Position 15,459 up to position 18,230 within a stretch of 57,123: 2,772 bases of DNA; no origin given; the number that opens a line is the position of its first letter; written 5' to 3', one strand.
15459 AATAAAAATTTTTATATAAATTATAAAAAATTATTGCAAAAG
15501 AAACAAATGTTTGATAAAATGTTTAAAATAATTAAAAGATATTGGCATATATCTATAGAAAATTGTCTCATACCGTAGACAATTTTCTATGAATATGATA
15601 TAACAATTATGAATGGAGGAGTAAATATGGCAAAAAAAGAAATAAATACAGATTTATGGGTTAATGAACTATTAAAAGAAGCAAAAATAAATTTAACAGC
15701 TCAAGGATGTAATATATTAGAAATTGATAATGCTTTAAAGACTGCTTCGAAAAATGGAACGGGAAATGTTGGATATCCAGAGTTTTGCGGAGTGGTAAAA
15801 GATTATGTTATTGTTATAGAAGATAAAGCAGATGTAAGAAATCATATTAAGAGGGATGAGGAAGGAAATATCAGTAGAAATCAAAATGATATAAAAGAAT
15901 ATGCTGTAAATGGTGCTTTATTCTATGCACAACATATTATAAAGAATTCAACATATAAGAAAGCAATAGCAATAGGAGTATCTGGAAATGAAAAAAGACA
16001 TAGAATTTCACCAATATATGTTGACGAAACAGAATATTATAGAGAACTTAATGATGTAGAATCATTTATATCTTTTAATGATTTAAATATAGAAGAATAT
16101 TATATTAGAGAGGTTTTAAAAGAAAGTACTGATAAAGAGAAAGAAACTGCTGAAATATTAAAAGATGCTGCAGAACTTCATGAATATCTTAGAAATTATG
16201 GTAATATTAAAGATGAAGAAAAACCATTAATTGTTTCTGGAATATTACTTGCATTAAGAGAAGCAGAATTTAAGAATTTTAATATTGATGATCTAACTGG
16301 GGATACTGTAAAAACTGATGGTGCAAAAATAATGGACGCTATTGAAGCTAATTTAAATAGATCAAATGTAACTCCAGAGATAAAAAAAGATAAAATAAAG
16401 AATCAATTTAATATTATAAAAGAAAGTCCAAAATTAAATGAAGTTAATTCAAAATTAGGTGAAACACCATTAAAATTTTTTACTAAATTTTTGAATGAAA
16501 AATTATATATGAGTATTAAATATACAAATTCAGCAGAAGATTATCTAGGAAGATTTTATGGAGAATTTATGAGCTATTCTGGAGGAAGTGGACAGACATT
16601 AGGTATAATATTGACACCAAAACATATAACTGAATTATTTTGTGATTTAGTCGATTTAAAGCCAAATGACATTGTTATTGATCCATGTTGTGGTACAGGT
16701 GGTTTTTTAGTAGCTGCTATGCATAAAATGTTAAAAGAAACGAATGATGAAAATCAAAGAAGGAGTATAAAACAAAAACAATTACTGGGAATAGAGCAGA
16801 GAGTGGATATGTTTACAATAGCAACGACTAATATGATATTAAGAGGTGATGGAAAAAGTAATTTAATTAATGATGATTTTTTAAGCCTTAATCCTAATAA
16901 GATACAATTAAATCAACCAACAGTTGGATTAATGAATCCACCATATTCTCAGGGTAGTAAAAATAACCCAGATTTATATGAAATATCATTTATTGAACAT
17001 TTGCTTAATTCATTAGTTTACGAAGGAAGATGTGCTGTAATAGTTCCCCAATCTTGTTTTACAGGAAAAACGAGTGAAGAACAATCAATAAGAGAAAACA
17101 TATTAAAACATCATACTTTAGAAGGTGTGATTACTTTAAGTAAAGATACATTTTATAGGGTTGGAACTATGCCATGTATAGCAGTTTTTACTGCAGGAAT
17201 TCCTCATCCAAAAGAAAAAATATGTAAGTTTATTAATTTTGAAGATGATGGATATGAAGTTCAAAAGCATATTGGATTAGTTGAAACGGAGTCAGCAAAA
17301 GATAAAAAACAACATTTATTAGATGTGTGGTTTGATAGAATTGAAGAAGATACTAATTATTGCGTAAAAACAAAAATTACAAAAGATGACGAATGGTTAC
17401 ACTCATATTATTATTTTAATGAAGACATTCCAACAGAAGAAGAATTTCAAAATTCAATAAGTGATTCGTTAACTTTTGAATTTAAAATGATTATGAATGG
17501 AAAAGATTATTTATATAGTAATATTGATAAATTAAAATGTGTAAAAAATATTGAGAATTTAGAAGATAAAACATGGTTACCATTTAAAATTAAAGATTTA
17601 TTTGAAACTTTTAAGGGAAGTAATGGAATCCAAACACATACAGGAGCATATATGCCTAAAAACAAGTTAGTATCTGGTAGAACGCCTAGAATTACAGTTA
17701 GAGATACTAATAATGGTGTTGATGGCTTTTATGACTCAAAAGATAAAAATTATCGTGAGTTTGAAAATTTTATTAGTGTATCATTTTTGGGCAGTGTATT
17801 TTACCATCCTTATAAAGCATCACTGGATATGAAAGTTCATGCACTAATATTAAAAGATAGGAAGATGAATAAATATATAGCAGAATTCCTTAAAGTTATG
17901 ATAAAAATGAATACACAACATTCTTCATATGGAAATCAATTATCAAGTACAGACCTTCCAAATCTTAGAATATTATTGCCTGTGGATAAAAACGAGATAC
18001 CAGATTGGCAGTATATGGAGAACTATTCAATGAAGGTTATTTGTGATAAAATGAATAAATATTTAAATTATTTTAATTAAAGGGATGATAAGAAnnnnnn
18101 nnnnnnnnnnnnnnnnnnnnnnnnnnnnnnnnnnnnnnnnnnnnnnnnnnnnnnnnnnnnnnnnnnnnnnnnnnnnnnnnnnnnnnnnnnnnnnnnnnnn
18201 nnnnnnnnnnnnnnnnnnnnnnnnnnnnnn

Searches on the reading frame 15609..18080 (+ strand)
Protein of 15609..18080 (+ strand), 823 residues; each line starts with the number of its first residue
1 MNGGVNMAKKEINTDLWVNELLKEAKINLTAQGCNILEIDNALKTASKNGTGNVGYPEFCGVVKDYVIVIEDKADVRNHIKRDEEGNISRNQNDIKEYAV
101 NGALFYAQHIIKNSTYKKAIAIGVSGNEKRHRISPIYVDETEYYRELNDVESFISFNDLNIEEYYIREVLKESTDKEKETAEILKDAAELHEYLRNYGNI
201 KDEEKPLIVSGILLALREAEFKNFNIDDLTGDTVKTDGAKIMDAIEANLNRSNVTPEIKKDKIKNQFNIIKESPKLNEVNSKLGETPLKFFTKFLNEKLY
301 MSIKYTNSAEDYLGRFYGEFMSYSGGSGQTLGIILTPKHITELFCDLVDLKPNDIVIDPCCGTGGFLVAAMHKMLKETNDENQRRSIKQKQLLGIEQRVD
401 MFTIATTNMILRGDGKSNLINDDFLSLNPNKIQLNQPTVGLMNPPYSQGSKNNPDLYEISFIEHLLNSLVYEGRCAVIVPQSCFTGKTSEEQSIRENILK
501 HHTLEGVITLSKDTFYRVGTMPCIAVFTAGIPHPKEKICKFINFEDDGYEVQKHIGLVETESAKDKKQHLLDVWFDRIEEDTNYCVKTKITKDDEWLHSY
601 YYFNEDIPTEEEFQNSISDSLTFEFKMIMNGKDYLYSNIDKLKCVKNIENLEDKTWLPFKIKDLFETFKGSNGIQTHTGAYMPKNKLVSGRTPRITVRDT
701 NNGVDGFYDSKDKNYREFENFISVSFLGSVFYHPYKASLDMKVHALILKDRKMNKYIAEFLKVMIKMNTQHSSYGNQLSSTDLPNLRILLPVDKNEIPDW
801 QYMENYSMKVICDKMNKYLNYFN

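Call 14: search_protein_families(library=pfam, proteins=[window:15609-18080:+], max_evalue=0.001)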
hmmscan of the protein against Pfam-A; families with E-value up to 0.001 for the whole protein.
window:15609-18080:+ (823 aa): 4 families
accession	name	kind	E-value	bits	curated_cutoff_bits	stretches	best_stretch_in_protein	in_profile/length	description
PF02384.22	N6_Mtase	-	1.4e-34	120.3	20.4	1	309-590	2-287/311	N-6 DNA Methylase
PF01170.24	UPF0020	-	9.9e-05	22.5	22.3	1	345-500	21-187/197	RMKL-like, methyltransferase domain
PF20473.4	MmeI_Mtase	-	0.00019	21.1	27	1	356-412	23-85/259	MmeI, DNA-methyltransferase domain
PF07669.17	Eco57I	-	0.00051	20.6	25.3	0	445-514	101-170/171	Eco57I restriction-modification methylase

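Call 57: search_protein_families(library=padloc, proteins=[window:15609-18080:+], max_evalue=0.01)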
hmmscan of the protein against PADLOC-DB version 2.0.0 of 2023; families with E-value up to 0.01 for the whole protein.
window:15609-18080:+ (823 aa): 33 families (the best 25 are shown)
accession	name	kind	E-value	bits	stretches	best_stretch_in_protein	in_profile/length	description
PDLC03602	REase_MTase_IIG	-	2.5e-164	546.3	1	9-640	3-634/637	Type IIG restriction enzyme-methyltransferase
PDLC03616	REase_MTase_IIG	-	8.6e-59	197.6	1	20-574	23-644/721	Type IIG restriction enzyme-methyltransferase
PDLC03608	REase_MTase_IIG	-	5.2e-57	191.8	1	38-602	42-586/614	Type IIG restriction enzyme-methyltransferase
PDLC03021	MTase_I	-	1.2e-41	141.1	1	302-593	134-441/491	Type I methyltransferase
PDLC03619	REase_MTase_IIG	-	2.3e-26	90.9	1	401-602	1-222/274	Type IIG restriction enzyme-methyltransferase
PDLC03025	MTase_I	-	1.5e-23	81.4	1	297-523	127-364/569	Type I methyltransferase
PDLC04134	mad2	-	1.1e-21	75.2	1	300-533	241-449/492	mads_2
PDLC03026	MTase_I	-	1.6e-21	75.1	1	302-529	112-355/487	Type I methyltransferase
PDLC03031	MTase_I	-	2.9e-20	70.1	2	311-448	163-297/834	Type I methyltransferase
PDLC03591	Specificity_II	-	4.4e-19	66.7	1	639-810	164-327/341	Type II specificity subunit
PDLC03039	MTase_I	-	3.5e-16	56.5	1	302-544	138-393/708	Type I methyltransferase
PDLC03029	MTase_I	-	7.8e-16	55.7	2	220-448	77-293/661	Type I methyltransferase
PDLC03218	MTase_II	-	1.1e-14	51.9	1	314-541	249-491/532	Type II methyltransferase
PDLC03038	MTase_I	-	1.1e-13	48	1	301-541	139-390/896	Type I methyltransferase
PDLC03018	MTase_I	-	2.5e-12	44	1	330-384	305-361/749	Type I methyltransferase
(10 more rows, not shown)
